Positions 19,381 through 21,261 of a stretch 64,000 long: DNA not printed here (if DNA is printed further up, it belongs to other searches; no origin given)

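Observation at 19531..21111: Acyl-AMP ligase and a discrete ACP (26101-26367): a V. cholerae O1 tetronate-like N-acyl side-chain loading system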

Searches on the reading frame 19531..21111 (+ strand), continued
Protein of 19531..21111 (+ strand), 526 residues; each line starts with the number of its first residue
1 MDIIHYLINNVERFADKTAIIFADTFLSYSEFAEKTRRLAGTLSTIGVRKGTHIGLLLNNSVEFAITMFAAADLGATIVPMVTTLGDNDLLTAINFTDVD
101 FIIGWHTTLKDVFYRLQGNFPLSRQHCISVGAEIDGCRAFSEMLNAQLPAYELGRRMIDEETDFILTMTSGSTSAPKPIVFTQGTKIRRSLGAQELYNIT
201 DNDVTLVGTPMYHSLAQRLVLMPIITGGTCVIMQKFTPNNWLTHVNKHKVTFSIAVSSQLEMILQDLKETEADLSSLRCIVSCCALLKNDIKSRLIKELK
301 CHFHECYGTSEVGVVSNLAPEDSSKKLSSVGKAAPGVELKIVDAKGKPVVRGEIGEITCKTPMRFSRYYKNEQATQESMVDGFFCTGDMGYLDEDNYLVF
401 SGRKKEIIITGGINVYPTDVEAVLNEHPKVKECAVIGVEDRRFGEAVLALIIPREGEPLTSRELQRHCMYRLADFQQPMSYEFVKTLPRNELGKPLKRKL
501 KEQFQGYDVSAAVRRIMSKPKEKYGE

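Call 46: search_protein_families(library=ncbifam, proteins=[L006:11763-12602:+, L089:9794-10603:+, L097:6780-7628:+, L097:2758-3792:+, L085:15262-16350:+, L089:10632-11354:+, L097:7667-8800:+, L097:1571-2716:+, L089:4499-5734:+, L084:6885-7721:+], max_evalue=0.001)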
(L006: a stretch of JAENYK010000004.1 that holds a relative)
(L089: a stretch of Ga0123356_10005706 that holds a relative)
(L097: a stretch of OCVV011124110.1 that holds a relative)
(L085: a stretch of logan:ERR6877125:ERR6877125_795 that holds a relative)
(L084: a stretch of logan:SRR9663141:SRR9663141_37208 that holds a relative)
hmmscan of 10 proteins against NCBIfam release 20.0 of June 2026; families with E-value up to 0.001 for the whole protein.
L006:11763-12602:+ (279 aa): 11 families
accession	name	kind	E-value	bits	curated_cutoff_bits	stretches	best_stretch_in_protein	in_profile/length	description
NF006421.0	PRK08673.1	subfamily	1.7e-129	431.9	335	1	10-269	72-332/338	3-deoxy-7-phosphoheptulonate synthase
TIGR01361.1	DAHP_synth_Bsub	equivalog_domain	3.4e-118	393.7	267.75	1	12-263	5-257/260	3-deoxy-7-phosphoheptulonate synthase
NF009239.0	PRK12595.1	equivalog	3.1e-108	362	279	1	6-267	94-354/360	bifunctional 3-deoxy-7-phosphoheptulonate synthase/chorismate mutase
NF009933.0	PRK13396.1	subfamily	1.5e-107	359.6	486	1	27-265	95-336/352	3-deoxy-7-phosphoheptulonate synthase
NF041229.1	BagF_FevY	exception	1e-95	320.8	700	1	12-270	70-329/340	phospho-2-dehydro-3-deoxyheptonate aldolase BagF/FevY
TIGR01362.1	KDO8P_synth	equivalog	1.5e-35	122.6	314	1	31-266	2-252/258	3-deoxy-8-phosphooctulonate synthase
NF003543.0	PRK05198.1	equivalog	5.5e-35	120.7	242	1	24-265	8-266/273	3-deoxy-8-phosphooctulonate synthase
NF009109.0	PRK12457.1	equivalog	1.6e-18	67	457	1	69-265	60-267/281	3-deoxy-8-phosphooctulonate synthase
NF009395.0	PRK12755.1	subfamily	3.1e-07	29.4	343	0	8-125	30-169/355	3-deoxy-7-phosphoheptulonate synthase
NF006129.0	PRK08273.1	equivalog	1.8e-05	23.1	724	0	26-84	205-263/598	thiamine pyrophosphate-requiring protein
TIGR03586.1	PseI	equivalog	0.00048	19.4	340.25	0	95-267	90-254/327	pseudaminic acid synthase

L089:9794-10603:+ (269 aa): 8 families
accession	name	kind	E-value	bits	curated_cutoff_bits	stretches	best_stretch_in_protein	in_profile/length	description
NF006421.0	PRK08673.1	subfamily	5.9e-127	423.6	335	1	3-265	69-332/338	3-deoxy-7-phosphoheptulonate synthase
TIGR01361.1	DAHP_synth_Bsub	equivalog_domain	1.9e-114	381.4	267.75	1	7-260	4-258/260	3-deoxy-7-phosphoheptulonate synthase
NF009933.0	PRK13396.1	subfamily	1e-100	337.2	486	1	21-262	93-337/352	3-deoxy-7-phosphoheptulonate synthase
NF009239.0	PRK12595.1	equivalog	6.7e-100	334.5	279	1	6-264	96-355/360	bifunctional 3-deoxy-7-phosphoheptulonate synthase/chorismate mutase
NF041229.1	BagF_FevY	exception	4.7e-92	308.8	700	1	4-253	66-316/340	phospho-2-dehydro-3-deoxyheptonate aldolase BagF/FevY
TIGR01362.1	KDO8P_synth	equivalog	2.7e-32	112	314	1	27-265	2-255/258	3-deoxy-8-phosphooctulonate synthase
NF003543.0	PRK05198.1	equivalog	8.9e-32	110.2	242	1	20-265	8-270/273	3-deoxy-8-phosphooctulonate synthase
NF009109.0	PRK12457.1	equivalog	7.9e-16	58.1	457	1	66-262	61-268/281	3-deoxy-8-phosphooctulonate synthase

L097:6780-7628:+ (282 aa): 11 families
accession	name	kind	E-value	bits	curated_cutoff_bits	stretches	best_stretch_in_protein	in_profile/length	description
NF006421.0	PRK08673.1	subfamily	2.9e-132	441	335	1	19-277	76-335/338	3-deoxy-7-phosphoheptulonate synthase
TIGR01361.1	DAHP_synth_Bsub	equivalog_domain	3.3e-121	403.6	267.75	1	19-269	7-258/260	3-deoxy-7-phosphoheptulonate synthase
NF009239.0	PRK12595.1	equivalog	1.4e-109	366.4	279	1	14-273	95-355/360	bifunctional 3-deoxy-7-phosphoheptulonate synthase/chorismate mutase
NF009933.0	PRK13396.1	subfamily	1.6e-101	339.9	486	1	29-272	92-338/352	3-deoxy-7-phosphoheptulonate synthase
NF041229.1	BagF_FevY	exception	1.7e-94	316.8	700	1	19-280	72-334/340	phospho-2-dehydro-3-deoxyheptonate aldolase BagF/FevY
TIGR01362.1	KDO8P_synth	equivalog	3.1e-35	121.6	314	1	36-273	2-254/258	3-deoxy-8-phosphooctulonate synthase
NF003543.0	PRK05198.1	equivalog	4.8e-35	120.9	242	1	26-274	5-270/273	3-deoxy-8-phosphooctulonate synthase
NF009109.0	PRK12457.1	equivalog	4.1e-17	62.4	457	1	75-278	61-275/281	3-deoxy-8-phosphooctulonate synthase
TIGR03586.1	PseI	equivalog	1e-06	28.2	340.25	1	100-273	90-255/327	pseudaminic acid synthase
TIGR03569.1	NeuB_NnaB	equivalog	9.1e-06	24.9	399.65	1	120-273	110-256/329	N-acetylneuraminate synthase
NF009395.0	PRK12755.1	subfamily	2.3e-05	23.3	343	0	21-64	41-83/355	3-deoxy-7-phosphoheptulonate synthase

L097:2758-3792:+ (344 aa): 0 families

L085:15262-16350:+ (362 aa): 0 families

L089:10632-11354:+ (240 aa): 36 families (the best 25 are shown)
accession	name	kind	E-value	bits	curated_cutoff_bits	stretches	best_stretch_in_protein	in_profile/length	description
NF051488.1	bifunc_PcaDC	exception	3.5e-29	102.1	390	2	157-230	181-254/375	bifunctional 3-oxoadipate enol-lactonase/4-carboxymuconolactone decarboxylase PcaDC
NF011457.0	PRK14875.1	equivalog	1.2e-24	87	307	2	25-133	130-239/372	acetoin dehydrogenase dihydrolipoyllysine-residue acetyltransferase subunit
TIGR02427.1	protocat_pcaD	equivalog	2.1e-23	83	255.85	2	157-226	181-250/251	3-oxoadipate enol-lactonase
TIGR03695.1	menH_SHCHC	equivalog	8.6e-22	77.8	208.55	1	29-127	4-106/252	2-succinyl-6-hydroxy-2,4-cyclohexadiene-1-carboxylate synthase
NF050089.1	i_nPHAscl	equivalog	1.8e-21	76.4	300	2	27-125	18-117/288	intracellular short-chain-length polyhydroxyalkanoate depolymerase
TIGR03611.1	RutD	equivalog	5.7e-20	71.8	238.5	2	155-227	184-256/258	pyrimidine utilization protein D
NF051487.1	bifunc_PcaCD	exception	1e-19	70.9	430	2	157-227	342-412/413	bifunctional 4-carboxymuconolactone decarboxylase/3-oxoadipate enol-lactonase PcaCD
TIGR01250.1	pro_imino_pep_2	subfamily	1.3e-19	70.9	167.65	2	155-227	217-288/288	proline iminopeptidase-family hydrolase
NF045948.1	ProImpepThrmp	equivalog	8.5e-19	68.1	500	2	156-228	218-289/291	proline iminopeptidase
TIGR03056.1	bchO_mg_che_rel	equivalog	1.7e-17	63.4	172.55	2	28-114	29-117/278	alpha/beta fold hydrolase BchO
NF008340.0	PRK11126.1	equivalog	3.5e-17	62.5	261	1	25-122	12-109/255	2-succinyl-6-hydroxy-2,4-cyclohexadiene-1-carboxylate synthase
TIGR01738.1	bioH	equivalog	7.6e-16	58.5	206.95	2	30-133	7-106/245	pimeloyl-ACP methyl ester esterase BioH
TIGR03343.1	biphenyl_bphD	equivalog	1.2e-15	57.5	462.15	2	29-126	32-135/282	2-hydroxy-6-oxo-6-phenylhexa-2,4-dienoate hydrolase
NF052614.1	AB_fold_OlsI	equivalog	1.5e-13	50.9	385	2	157-229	185-258/272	ornithine lipid biosynthesis O-acyltransferase OlsI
NF002938.0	PRK03592.1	equivalog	2.1e-12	47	241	1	29-129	32-133/298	haloalkane dehalogenase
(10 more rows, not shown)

L097:7667-8800:+ (377 aa): 0 families

L097:1571-2716:+ (381 aa): 1 family
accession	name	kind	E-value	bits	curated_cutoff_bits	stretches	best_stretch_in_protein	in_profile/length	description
TIGR01444.1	fkbM_fam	subfamily_domain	3.2e-14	53.6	37.7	1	193-327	1-140/143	FkbM family methyltransferase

L089:4499-5734:+ (411 aa): 1 family
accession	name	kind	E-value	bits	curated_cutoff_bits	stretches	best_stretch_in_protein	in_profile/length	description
NF050058.1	e_dPHAscl_type1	hypoth_equivalog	1.2e-05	24.9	150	1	184-235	95-146/276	extracellular catalytic domain type 1 short-chain-length polyhydroxyalkanoate depolymerase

L084:6885-7721:+ (278 aa): 19 families
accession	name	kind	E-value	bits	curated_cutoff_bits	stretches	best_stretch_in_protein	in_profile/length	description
NF009201.0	PRK12549.1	subfamily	1.2e-65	221.5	235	1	2-274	6-280/286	shikimate dehydrogenase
NF001319.0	PRK00258.3-3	equivalog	1.5e-61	207.9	252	1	3-272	6-268/279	shikimate dehydrogenase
NF010631.0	PRK14027.1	equivalog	1.6e-44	152.3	515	1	4-273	5-279/283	quinate/shikimate dehydrogenase (NAD+)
TIGR00507.1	aroE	equivalog_domain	2e-41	141.9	200.2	1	6-274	3-265/270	shikimate dehydrogenase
NF001312.0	PRK00258.1-4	equivalog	1.3e-36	126.4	295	1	5-263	11-266/285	shikimate dehydrogenase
NF001322.0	PRK00258.3-6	equivalog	3.2e-33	115.2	285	1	6-274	8-263/272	shikimate dehydrogenase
NF001314.0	PRK00258.2-2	equivalog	5.1e-33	114.4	248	1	6-263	10-272/290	shikimate dehydrogenase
NF001310.0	PRK00258.1-2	equivalog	1.7e-30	106.2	221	1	8-274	7-272/279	shikimate dehydrogenase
NF001311.0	PRK00258.1-3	equivalog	2.4e-29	102.4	235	1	3-274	5-269/279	shikimate dehydrogenase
NF001316.0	PRK00258.2-5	equivalog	1.8e-27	96.3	247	1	6-272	4-255/263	shikimate dehydrogenase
NF001313.0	PRK00258.2-1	equivalog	1.1e-25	90.8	431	1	6-275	12-287/290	shikimate dehydrogenase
NF009200.0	PRK12548.1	subfamily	1.4e-25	90.3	432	1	6-272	12-285/289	shikimate dehydrogenase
NF001315.0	PRK00258.2-4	equivalog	2e-20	73.1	413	1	12-276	16-281/284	shikimate dehydrogenase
NF009202.0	PRK12550.1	equivalog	2.1e-18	66.5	306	1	47-272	47-265/272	shikimate 5-dehydrogenase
TIGR01809.1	Shik-DH-AROM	equivalog_domain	1.3e-17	63.9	196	1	4-265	6-273/282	shikimate dehydrogenase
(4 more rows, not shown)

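Call 53: search_solved_structures(query=A3, max_evalue=10)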
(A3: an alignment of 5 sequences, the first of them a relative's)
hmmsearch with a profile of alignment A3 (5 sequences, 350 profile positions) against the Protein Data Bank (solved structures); distinct sequences matched with E-value up to 10: 1.
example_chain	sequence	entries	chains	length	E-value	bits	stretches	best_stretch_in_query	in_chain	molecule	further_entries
3okf_A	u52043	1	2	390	0.32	13.4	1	112-177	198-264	3-dehydroquinate synthase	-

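Call 58: find_encoding_contigs(protein=P0135, flank=5000, max_places=4)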
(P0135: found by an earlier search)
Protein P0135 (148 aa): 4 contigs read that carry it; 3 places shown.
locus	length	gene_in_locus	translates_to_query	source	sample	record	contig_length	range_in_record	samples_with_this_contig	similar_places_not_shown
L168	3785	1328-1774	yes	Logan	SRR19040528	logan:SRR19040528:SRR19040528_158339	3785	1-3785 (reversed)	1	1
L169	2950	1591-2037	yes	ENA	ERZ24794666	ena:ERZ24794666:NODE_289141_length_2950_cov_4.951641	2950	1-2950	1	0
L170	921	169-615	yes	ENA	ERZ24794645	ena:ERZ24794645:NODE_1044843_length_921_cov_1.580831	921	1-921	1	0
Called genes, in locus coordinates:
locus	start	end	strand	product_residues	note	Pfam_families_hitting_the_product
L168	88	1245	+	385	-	PF01408:GFO_IDH_MocA, PF02894:GFO_IDH_MocA_C, PF22725:GFO_IDH_MocA_C3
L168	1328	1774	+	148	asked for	PF01220:DHquinase_II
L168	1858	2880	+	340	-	PF02558:ApbA, PF08546:ApbA_C (weak)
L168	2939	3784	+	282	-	?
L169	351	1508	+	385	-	PF01408:GFO_IDH_MocA, PF02894:GFO_IDH_MocA_C, PF22725:GFO_IDH_MocA_C3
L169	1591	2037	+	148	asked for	PF01220:DHquinase_II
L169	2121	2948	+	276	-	?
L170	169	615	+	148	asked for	PF01220:DHquinase_II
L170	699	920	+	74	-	?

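Call 74: search_protein_families(library=pfam, proteins=[L085:10001-10996:+, L086:9084-10010:+, L086:13149-14186:+], max_evalue=1)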
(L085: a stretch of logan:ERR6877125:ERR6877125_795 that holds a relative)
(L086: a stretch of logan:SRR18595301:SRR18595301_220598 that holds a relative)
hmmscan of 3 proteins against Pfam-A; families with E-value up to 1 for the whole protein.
L085:10001-10996:+ (332 aa): 1 family
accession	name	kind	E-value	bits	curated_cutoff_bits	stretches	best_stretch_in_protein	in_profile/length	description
PF01522.26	Polysacc_deac_1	-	6.1e-05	23.4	23.1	1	212-267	48-105/124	Polysaccharide deacetylase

L086:9084-10010:+ (308 aa): 1 family
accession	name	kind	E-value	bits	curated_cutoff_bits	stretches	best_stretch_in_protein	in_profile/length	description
PF01522.26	Polysacc_deac_1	-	1.8e-05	25.1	23.1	2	202-247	60-105/124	Polysaccharide deacetylase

L086:13149-14186:+ (345 aa): 2 families
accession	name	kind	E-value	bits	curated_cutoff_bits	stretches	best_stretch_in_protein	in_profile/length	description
PF14176.11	YxiJ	-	0.12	13.4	27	1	133-214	4-83/109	YxiJ-like protein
PF21794.3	RAD51D_N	-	0.2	12.3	27.3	1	170-204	19-55/60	RAD51D, N-terminal domain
